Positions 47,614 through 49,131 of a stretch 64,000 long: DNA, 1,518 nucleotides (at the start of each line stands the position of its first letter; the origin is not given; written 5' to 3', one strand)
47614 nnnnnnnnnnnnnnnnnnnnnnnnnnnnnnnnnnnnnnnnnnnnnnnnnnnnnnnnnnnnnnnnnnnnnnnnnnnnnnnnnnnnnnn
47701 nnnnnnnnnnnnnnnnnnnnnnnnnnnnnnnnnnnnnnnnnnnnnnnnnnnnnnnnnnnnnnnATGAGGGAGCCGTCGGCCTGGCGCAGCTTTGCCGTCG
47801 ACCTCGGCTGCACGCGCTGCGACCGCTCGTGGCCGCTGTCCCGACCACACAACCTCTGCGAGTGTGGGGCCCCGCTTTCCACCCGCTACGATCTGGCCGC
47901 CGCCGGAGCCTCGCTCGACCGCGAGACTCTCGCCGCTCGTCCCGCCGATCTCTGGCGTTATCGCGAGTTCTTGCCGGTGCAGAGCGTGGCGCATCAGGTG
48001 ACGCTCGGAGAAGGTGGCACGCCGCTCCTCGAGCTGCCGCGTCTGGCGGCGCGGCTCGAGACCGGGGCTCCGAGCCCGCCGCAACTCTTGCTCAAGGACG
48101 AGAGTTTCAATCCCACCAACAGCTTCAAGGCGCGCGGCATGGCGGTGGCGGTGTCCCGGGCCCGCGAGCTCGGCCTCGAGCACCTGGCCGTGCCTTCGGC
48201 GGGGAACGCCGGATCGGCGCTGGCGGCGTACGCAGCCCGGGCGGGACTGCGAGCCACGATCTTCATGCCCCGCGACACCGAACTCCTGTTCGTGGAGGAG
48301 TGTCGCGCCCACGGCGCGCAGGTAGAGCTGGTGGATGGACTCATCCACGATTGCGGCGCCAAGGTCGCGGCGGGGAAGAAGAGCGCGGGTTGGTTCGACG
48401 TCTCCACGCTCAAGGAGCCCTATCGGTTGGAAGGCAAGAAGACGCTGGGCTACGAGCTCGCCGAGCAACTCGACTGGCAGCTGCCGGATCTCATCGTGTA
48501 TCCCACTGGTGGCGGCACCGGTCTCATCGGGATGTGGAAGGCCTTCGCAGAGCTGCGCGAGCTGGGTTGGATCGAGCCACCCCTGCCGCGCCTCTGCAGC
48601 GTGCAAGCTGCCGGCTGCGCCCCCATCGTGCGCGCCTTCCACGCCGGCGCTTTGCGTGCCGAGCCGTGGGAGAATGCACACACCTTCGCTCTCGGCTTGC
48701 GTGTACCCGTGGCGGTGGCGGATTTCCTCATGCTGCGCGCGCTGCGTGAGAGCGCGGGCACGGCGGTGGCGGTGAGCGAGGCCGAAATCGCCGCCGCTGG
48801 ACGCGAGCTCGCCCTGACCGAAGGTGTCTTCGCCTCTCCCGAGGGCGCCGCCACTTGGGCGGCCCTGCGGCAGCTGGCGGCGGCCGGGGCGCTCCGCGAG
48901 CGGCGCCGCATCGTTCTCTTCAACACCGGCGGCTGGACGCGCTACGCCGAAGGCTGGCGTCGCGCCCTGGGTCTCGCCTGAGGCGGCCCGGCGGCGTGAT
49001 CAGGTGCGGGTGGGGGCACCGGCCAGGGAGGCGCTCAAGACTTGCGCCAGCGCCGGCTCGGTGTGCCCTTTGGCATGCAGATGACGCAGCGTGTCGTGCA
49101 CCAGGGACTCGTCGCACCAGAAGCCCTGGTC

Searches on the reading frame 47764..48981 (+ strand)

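Call 76: search_protein_families(library=pfam, proteins=[window:47764-48981:+], max_evalue=0.0001)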
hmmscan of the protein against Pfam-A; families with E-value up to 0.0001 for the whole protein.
window:47764-48981:+ (405 aa): 1 family
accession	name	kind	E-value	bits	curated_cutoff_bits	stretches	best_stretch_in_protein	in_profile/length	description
PF00291.31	PALP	-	2.6e-73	247.4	35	1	79-389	1-295/295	Pyridoxal-phosphate dependent enzyme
